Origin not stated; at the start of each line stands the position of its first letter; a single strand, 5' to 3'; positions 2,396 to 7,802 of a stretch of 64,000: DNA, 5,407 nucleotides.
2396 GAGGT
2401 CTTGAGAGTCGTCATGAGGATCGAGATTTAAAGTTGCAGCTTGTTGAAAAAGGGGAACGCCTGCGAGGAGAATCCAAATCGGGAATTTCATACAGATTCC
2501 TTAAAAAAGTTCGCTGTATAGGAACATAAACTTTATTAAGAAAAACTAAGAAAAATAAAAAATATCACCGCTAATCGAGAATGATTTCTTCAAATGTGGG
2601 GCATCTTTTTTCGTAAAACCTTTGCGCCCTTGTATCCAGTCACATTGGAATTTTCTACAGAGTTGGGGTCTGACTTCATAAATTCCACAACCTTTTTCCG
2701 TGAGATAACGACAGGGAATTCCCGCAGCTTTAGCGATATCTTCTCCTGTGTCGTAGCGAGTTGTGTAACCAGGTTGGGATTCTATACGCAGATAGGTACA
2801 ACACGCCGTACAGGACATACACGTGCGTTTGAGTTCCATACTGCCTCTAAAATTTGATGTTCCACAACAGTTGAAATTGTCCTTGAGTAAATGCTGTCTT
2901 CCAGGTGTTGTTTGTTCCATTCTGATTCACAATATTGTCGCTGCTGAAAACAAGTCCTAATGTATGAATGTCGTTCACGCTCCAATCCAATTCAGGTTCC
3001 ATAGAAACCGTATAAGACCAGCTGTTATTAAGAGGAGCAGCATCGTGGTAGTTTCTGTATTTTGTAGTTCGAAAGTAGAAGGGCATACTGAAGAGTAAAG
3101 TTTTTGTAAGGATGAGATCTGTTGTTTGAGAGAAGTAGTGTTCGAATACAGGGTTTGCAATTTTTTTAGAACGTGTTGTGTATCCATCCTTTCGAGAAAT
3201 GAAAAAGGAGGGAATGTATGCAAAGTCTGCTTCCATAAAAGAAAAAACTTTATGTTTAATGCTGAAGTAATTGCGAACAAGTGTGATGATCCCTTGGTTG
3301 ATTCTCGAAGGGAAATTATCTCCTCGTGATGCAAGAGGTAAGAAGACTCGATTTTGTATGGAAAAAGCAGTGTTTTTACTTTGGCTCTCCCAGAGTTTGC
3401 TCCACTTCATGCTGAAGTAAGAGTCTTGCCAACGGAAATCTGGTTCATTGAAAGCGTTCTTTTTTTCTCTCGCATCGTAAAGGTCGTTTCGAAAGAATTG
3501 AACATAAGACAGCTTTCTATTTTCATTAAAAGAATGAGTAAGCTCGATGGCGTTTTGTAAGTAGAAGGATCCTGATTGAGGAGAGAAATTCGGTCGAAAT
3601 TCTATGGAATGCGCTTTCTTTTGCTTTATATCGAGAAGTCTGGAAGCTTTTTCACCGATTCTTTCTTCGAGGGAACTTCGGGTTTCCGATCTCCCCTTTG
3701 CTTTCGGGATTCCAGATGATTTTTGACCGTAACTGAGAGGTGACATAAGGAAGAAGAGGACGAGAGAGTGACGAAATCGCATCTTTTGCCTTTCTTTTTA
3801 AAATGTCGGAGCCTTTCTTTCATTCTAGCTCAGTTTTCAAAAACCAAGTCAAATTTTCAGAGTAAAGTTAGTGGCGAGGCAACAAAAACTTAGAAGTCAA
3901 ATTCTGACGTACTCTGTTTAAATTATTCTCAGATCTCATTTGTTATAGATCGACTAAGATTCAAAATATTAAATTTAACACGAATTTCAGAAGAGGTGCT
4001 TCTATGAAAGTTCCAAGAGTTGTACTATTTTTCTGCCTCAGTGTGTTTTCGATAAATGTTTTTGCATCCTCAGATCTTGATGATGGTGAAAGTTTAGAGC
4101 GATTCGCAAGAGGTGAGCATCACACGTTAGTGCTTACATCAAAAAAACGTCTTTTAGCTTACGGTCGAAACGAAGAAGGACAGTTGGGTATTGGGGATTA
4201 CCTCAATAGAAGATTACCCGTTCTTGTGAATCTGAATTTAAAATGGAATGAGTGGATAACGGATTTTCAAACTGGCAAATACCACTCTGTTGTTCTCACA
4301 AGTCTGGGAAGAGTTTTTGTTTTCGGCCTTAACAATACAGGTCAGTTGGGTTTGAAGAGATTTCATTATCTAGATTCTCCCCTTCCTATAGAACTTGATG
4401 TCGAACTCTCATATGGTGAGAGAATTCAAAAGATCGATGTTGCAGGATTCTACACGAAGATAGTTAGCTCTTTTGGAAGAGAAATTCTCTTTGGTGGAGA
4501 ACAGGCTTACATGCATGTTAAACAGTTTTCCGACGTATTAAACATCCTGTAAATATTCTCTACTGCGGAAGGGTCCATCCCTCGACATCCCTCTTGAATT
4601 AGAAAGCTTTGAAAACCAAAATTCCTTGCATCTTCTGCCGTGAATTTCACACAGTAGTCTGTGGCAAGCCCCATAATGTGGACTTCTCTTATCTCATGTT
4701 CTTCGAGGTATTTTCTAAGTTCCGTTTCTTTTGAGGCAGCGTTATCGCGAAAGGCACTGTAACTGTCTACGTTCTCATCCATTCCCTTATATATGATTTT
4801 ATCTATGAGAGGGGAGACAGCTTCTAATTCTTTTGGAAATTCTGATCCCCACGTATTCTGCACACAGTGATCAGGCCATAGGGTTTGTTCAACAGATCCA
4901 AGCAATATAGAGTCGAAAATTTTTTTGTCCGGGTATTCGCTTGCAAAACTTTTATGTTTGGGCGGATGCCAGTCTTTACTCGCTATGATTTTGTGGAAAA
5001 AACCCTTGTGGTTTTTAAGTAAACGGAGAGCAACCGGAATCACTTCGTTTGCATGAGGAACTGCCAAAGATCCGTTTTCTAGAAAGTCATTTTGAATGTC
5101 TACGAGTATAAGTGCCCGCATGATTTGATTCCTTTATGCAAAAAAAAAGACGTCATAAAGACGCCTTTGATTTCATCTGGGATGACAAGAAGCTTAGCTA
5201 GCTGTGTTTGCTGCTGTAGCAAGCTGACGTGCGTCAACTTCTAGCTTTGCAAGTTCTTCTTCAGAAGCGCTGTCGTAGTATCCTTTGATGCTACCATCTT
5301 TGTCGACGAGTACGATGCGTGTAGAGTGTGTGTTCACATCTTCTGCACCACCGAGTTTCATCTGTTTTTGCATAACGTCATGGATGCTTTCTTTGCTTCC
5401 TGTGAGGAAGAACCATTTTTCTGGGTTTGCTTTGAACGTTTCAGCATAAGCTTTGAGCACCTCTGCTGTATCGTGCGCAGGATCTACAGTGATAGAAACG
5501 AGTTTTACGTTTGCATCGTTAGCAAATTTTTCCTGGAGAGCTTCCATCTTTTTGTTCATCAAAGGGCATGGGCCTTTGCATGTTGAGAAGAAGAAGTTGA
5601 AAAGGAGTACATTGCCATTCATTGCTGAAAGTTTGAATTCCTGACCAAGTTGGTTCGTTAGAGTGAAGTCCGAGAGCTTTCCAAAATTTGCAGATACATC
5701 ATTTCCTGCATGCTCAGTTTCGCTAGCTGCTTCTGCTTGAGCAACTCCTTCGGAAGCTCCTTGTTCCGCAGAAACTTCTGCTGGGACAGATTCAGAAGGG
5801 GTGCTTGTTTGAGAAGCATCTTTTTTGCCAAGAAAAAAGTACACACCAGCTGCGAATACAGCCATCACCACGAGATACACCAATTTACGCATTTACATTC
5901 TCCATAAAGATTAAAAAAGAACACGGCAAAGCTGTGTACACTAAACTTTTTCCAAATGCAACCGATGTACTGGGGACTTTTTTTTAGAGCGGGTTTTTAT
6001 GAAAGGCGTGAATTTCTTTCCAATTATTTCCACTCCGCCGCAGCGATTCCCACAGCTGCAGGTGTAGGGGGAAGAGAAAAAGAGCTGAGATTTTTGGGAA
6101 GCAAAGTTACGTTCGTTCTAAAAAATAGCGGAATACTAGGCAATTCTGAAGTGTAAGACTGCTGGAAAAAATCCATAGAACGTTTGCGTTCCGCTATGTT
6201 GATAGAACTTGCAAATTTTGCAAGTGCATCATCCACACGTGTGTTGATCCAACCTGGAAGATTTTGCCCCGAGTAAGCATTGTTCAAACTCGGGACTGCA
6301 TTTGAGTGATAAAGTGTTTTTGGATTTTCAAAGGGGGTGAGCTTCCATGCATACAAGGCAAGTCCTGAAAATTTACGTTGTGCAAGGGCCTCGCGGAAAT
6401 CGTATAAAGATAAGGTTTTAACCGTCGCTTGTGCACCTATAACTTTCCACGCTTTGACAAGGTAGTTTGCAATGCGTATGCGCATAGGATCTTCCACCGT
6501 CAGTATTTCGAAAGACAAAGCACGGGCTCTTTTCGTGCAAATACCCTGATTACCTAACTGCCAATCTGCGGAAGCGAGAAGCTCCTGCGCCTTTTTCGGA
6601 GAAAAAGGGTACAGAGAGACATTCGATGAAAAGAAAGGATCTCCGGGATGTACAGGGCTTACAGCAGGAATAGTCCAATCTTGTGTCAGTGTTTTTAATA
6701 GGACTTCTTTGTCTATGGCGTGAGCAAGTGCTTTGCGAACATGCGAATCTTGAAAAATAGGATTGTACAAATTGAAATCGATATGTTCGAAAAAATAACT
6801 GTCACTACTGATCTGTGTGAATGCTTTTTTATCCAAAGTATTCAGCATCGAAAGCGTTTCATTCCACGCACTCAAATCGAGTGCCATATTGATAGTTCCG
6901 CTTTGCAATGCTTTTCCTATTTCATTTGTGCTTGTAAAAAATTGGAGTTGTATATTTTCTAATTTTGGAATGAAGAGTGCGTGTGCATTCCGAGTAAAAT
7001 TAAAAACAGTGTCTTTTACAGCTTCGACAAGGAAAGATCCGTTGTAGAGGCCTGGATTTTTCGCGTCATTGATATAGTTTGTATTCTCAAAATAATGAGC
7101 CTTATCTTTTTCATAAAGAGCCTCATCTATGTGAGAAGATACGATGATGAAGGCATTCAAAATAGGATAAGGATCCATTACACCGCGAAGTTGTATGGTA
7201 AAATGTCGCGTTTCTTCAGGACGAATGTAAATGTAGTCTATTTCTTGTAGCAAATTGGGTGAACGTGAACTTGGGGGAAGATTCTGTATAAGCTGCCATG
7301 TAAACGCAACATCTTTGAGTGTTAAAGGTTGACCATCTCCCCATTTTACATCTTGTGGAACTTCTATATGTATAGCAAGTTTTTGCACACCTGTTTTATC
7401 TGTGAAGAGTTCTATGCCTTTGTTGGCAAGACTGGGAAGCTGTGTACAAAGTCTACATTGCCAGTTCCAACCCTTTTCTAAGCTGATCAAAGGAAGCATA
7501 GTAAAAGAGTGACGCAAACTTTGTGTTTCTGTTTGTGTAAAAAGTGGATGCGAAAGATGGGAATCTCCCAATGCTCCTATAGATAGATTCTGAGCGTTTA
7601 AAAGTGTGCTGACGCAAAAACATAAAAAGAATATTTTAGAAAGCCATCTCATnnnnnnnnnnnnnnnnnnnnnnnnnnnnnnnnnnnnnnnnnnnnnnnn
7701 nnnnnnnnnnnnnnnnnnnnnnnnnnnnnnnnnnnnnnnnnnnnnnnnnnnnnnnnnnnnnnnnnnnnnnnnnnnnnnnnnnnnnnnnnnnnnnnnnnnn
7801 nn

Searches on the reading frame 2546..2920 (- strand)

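Call 54: search_protein_families(library=pfam, proteins=[window:2546-2920:-], max_evalue=0.001)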
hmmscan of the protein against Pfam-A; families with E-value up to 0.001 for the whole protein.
window:2546-2920:- (124 aa): 1 family
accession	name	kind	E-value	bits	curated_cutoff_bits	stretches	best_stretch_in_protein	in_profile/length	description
PF03692.20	CxxCxxCC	-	1.3e-06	29.4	23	1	34-93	2-71/85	Putative zinc- or iron-chelating domain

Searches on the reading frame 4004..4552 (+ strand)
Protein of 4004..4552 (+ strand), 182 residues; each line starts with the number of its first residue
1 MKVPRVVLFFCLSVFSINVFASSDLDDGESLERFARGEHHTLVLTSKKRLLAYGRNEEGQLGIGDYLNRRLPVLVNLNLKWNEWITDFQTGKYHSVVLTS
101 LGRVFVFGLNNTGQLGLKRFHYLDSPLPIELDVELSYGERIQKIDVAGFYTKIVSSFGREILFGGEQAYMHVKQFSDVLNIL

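Call 54: search_protein_families(library=pfam, proteins=[window:4004-4552:+], max_evalue=0.001)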
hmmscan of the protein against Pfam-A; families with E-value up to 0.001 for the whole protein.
window:4004-4552:+ (182 aa): 4 families
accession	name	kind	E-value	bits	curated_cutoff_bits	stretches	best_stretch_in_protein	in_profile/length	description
PF25390.1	WD40_RLD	-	6.7e-20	72.2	150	1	32-146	249-356/363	RCC1-like domain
PF00415.24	RCC1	-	1.1e-15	58.3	21.7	2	49-98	3-50/50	Regulator of chromosome condensation (RCC1) repeat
PF13540.12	RCC1_2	-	9.6e-14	51.2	22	2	85-114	1-30/30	Regulator of chromosome condensation (RCC1) repeat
PF25384.1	Alsin_RLD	-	0.0003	20.7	100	1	47-117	241-309/405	Alsin RCC1-like domain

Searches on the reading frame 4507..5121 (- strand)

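Call 54: search_protein_families(library=pfam, proteins=[window:4507-5121:-], max_evalue=0.001)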
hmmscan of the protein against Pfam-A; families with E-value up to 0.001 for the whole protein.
window:4507-5121:- (204 aa): 1 family
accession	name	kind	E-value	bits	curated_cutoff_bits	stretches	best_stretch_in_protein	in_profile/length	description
PF00857.26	Isochorismatase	-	1.1e-22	81.4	27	1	3-195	2-164/175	Isochorismatase domain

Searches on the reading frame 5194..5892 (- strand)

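Call 54: search_protein_families(library=pfam, proteins=[window:5194-5892:-], max_evalue=0.001)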
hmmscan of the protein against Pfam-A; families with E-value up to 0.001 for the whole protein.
window:5194-5892:- (232 aa): 4 families
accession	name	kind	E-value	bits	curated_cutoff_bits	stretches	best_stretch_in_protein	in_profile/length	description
PF02630.20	SCO1-SenC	-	1.2e-24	87.2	22.8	1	74-201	2-133/134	SCO1/SenC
PF08534.16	Redoxin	-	2.7e-10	40.7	26.6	1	73-212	6-138/148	Redoxin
PF00578.27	AhpC-TSA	-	2.1e-09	37.8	26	1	73-153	5-84/124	AhpC/TSA family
PF13905.12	Thioredoxin_8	-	1.1e-05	26.2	27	1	95-202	3-94/94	Thioredoxin-like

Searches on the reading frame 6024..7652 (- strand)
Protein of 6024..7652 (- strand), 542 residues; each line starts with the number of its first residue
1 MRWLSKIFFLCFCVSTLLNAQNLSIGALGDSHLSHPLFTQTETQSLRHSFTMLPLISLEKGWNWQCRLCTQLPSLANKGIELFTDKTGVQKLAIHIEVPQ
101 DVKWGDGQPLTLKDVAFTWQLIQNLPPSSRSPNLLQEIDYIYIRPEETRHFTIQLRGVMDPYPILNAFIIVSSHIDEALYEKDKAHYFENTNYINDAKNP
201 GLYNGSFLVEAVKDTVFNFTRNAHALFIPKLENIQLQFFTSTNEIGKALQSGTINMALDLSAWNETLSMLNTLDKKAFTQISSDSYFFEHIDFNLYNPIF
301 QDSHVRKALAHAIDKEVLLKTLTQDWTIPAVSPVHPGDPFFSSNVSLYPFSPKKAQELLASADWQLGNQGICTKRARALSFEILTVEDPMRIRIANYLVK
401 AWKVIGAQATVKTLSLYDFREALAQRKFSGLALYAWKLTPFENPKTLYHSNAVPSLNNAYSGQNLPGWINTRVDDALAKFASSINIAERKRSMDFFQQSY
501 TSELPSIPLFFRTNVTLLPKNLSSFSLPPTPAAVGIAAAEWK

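Call 29: search_protein_families(library=pfam, proteins=[window:6024-7652:-], max_evalue=0.001)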
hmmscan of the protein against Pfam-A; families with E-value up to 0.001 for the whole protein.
window:6024-7652:- (542 aa): 1 family
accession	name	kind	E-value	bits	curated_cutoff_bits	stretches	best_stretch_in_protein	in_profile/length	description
PF00496.27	SBP_bac_5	-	6.9e-43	147.6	32.4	1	100-448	25-358/368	Bacterial extracellular solute-binding proteins, family 5 Middle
